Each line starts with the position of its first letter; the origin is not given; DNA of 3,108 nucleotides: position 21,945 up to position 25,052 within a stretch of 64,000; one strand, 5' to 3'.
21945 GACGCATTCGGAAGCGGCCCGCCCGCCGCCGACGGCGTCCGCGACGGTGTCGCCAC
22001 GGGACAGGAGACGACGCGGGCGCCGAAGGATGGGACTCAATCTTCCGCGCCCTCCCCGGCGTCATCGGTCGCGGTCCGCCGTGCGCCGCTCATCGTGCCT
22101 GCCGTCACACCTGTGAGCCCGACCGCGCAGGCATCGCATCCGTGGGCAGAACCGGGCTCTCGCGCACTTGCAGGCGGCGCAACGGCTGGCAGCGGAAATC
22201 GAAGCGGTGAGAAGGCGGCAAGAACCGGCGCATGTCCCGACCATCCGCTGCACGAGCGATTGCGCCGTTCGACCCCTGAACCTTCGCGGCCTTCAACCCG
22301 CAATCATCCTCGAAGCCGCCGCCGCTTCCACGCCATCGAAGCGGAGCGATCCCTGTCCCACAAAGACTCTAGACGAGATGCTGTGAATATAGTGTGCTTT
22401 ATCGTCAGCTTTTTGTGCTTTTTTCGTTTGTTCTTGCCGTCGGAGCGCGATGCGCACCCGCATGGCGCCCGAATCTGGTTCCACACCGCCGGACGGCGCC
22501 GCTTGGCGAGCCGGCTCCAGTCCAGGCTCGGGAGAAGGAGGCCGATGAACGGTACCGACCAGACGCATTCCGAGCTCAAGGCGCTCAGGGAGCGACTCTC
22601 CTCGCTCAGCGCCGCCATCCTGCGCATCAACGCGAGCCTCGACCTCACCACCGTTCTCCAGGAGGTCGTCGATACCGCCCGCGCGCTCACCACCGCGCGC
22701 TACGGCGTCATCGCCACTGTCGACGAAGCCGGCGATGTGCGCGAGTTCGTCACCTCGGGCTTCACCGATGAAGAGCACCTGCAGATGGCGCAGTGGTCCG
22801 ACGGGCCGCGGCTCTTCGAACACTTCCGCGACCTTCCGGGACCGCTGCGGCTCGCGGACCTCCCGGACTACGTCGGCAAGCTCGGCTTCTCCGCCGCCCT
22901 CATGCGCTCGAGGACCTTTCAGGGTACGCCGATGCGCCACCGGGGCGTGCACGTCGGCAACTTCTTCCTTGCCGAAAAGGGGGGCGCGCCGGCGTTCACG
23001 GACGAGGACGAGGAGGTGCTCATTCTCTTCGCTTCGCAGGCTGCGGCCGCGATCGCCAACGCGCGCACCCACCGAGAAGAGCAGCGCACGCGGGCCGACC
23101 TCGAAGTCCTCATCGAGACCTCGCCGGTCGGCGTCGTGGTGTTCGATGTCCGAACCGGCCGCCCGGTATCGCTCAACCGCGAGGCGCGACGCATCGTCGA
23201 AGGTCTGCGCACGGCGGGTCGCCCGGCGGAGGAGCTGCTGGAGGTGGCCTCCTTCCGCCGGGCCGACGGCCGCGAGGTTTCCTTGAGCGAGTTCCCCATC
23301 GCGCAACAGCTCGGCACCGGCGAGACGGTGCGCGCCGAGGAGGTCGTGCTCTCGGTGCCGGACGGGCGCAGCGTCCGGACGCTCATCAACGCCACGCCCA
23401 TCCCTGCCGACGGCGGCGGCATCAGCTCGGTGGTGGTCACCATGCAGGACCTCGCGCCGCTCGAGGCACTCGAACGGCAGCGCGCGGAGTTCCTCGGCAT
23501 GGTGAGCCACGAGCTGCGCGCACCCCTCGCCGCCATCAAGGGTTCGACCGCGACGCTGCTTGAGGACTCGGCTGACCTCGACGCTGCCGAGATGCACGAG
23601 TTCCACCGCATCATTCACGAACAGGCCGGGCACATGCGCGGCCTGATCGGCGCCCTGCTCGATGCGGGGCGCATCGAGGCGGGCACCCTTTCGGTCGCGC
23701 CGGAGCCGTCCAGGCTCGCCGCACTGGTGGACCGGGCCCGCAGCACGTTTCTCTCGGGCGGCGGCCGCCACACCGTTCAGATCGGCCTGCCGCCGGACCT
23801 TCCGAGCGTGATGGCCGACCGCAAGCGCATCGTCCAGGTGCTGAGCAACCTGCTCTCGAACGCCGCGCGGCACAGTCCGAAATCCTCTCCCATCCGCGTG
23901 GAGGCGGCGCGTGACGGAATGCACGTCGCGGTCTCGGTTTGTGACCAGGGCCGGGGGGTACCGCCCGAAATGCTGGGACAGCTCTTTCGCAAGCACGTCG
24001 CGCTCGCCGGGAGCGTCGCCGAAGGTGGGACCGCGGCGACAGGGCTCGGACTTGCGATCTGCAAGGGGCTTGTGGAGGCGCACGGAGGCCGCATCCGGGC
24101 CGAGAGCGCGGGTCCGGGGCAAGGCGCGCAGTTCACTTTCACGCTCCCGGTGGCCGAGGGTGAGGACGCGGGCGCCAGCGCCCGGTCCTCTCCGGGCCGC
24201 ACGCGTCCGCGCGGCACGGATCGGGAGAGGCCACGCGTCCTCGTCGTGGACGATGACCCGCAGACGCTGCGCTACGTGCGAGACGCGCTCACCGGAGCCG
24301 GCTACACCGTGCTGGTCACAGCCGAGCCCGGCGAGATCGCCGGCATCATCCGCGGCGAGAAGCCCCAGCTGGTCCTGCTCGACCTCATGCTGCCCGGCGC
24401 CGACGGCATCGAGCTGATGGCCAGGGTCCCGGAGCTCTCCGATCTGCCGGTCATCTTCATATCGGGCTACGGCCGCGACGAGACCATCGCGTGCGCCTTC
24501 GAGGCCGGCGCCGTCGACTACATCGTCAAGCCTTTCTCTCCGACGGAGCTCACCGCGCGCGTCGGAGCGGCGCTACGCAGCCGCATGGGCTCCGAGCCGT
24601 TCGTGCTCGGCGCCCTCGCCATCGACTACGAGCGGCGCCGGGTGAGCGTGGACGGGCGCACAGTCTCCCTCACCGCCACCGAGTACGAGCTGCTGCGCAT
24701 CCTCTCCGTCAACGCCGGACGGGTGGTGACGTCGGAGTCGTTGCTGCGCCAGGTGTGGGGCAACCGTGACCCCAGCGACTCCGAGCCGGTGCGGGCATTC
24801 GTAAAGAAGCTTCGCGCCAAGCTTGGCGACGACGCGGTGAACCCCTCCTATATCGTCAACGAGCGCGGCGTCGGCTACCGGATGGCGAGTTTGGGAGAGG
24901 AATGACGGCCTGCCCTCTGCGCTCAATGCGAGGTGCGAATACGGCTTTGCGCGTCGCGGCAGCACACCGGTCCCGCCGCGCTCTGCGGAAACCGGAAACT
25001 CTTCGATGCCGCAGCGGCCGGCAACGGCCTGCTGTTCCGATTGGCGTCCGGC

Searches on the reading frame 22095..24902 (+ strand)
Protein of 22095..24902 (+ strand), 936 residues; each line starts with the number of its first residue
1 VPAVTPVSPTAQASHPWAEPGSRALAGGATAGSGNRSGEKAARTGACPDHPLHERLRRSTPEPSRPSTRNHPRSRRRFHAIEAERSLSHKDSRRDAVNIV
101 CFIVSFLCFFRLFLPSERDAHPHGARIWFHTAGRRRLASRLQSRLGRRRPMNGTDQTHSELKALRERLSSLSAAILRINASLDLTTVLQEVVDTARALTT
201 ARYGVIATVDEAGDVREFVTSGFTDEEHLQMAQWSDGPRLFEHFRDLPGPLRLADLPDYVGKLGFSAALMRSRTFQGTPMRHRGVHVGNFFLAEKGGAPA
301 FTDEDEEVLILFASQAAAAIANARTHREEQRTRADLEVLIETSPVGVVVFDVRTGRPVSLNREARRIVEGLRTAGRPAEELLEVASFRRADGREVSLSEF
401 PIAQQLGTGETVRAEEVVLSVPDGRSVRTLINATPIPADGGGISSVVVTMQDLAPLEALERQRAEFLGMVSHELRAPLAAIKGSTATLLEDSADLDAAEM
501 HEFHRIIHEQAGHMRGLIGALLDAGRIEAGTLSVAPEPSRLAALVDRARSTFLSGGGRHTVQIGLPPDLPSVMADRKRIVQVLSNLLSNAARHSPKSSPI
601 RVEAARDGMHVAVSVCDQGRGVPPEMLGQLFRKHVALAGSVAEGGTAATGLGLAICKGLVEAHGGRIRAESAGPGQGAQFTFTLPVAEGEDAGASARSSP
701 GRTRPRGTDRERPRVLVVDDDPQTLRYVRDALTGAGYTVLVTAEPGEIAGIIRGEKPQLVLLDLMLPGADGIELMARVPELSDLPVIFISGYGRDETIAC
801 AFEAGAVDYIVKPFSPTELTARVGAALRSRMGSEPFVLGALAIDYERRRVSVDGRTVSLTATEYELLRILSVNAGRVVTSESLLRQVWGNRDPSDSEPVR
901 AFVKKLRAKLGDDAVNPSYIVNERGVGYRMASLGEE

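Call 78: search_protein_families(library=pfam, proteins=[window:22095-24902:+], max_evalue=0.001)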
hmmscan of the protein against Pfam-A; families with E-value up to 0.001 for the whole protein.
window:22095-24902:+ (936 aa): 9 families
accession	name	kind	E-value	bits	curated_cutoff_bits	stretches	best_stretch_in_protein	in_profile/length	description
PF02518.31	HATPase_c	-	4.9e-26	91.8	26.4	1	575-687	2-110/111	Histidine kinase-, DNA gyrase B-, and HSP90-like ATPase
PF00072.30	Response_reg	-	1.5e-25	89.9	30.2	1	715-823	1-110/111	Response regulator receiver domain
PF00486.34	Trans_reg_C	-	7.5e-21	74.4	26.2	1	854-930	1-77/77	Transcriptional regulatory protein, C terminal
PF00512.31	HisKA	-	4.9e-14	52.6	26.9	1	462-530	1-66/66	His Kinase A (phospho-acceptor) domain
PF13185.12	GAF_2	-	1.2e-13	51.8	28.6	1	182-321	2-136/136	GAF domain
PF01590.32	GAF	-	1.8e-07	32.2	22.4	1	183-320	1-133/133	GAF domain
PF13581.12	HATPase_c_2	-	1.9e-06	28.3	27.4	1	576-663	29-112/127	Histidine kinase-like ATPase domain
PF00989.32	PAS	-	5.5e-05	23.6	22.6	1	335-452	2-112/113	PAS fold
PF13426.13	PAS_9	-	0.00056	20.6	27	0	345-453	2-101/103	PAS domain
